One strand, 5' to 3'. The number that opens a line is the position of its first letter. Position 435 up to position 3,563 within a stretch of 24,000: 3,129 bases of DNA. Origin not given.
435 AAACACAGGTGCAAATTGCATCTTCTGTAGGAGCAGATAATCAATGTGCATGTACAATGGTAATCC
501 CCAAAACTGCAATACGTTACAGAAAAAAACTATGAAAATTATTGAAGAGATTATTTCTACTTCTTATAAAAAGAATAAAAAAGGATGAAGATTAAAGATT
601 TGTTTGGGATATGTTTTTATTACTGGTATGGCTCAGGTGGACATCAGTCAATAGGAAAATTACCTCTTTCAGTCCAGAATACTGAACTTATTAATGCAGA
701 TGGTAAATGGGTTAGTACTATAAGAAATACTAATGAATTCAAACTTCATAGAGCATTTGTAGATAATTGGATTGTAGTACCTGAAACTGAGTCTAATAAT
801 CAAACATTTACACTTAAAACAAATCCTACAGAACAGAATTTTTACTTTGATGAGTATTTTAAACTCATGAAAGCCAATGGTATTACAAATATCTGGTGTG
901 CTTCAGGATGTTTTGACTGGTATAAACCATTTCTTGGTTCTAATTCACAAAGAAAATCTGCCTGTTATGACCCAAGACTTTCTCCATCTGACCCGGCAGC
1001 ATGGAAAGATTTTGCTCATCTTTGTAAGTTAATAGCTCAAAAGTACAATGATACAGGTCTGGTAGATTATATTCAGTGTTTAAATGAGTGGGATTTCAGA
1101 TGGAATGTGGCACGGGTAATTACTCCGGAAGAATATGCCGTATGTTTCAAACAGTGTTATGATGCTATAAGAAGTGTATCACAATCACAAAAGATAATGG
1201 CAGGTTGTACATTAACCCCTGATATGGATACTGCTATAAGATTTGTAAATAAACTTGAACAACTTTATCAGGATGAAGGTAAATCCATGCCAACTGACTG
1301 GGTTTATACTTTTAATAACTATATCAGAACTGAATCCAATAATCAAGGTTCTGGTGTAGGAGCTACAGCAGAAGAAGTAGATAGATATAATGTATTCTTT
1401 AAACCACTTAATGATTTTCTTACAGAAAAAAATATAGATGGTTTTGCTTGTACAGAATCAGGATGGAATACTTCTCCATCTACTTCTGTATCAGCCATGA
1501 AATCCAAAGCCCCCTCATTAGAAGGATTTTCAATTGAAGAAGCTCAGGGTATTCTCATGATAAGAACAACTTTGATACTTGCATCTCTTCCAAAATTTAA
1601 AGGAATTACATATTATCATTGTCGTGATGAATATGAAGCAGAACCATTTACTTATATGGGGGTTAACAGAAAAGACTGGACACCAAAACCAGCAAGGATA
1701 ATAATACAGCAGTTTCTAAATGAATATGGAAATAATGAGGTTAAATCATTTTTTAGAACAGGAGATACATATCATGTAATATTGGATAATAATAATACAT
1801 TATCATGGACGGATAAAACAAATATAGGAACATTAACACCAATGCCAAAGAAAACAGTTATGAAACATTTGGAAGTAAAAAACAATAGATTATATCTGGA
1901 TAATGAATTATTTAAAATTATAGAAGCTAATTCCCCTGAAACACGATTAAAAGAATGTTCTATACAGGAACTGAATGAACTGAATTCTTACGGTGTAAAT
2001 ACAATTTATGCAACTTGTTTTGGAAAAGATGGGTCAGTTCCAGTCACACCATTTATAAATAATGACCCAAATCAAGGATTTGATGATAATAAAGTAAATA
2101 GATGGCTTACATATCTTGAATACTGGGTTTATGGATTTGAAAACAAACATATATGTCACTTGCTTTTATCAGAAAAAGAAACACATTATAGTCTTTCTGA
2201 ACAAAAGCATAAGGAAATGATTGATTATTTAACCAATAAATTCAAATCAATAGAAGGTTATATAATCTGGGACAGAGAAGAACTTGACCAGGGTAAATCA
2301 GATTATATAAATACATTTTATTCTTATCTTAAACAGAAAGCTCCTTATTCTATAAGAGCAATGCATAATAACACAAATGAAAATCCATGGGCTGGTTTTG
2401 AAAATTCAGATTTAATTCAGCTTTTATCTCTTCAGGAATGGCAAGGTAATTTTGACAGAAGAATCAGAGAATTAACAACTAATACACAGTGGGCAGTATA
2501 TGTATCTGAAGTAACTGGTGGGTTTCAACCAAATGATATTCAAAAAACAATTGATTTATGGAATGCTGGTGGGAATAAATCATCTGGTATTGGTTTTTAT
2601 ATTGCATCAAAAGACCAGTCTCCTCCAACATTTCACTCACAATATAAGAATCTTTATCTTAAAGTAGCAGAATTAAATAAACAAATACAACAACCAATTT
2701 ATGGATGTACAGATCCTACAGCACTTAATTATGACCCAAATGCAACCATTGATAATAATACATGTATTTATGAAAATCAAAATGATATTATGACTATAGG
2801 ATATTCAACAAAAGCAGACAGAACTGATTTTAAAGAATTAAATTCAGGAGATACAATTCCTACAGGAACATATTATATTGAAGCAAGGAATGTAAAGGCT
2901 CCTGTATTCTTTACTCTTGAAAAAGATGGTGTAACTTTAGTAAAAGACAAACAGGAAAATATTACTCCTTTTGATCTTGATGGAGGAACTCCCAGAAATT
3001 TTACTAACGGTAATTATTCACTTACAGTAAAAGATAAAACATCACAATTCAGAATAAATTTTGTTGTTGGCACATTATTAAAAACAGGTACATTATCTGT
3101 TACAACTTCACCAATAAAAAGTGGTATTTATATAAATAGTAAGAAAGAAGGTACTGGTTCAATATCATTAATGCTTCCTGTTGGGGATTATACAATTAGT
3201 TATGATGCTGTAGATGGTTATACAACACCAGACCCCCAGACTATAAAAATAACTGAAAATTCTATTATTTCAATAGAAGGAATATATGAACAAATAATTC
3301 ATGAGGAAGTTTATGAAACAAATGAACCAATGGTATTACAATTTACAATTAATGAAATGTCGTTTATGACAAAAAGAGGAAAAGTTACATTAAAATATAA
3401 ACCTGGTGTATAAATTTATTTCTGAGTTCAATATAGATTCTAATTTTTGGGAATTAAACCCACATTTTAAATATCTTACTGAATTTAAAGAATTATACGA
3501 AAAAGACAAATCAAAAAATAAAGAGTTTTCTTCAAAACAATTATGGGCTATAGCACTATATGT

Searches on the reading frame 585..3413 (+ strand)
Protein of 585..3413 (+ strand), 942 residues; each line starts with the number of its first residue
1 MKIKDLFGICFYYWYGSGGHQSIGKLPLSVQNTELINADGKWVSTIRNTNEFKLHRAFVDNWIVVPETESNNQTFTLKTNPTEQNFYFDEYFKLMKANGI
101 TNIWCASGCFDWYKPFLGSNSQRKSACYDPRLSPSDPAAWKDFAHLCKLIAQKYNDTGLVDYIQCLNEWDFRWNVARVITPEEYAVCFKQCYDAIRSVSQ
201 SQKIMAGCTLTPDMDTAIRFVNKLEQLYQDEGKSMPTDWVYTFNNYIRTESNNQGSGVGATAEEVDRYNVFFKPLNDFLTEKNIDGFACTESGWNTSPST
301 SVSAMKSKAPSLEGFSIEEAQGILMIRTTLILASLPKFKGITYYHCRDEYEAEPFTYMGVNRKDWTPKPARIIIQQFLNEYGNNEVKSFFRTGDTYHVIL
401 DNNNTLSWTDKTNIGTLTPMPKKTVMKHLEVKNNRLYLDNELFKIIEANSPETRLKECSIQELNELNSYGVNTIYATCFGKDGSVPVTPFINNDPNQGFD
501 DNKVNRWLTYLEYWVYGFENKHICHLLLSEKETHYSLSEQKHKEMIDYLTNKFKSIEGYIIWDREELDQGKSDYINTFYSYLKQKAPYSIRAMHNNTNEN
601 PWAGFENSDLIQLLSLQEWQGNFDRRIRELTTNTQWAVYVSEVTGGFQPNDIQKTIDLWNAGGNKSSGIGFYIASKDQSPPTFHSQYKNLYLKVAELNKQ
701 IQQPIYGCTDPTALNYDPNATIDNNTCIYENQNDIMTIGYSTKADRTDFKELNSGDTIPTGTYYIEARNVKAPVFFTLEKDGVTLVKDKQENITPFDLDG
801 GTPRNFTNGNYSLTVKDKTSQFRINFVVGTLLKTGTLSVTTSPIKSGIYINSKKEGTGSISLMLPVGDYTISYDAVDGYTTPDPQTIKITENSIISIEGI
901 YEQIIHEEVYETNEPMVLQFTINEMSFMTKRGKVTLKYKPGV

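Call 54: find_encoding_contigs(protein=window:585-3413:+, flank=10000, max_places=2)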
Protein window:585-3413:+ (942 aa): 1 contig read that carries it; 1 place shown.
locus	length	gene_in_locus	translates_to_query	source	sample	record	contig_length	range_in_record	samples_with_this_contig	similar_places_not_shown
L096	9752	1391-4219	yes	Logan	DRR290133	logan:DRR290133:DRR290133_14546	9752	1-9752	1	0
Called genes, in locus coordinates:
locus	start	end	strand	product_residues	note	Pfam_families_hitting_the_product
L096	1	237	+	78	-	?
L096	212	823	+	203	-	-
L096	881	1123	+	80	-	-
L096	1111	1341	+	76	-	-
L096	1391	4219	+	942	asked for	-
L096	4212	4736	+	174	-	-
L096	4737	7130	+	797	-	-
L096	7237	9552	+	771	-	-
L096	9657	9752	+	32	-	?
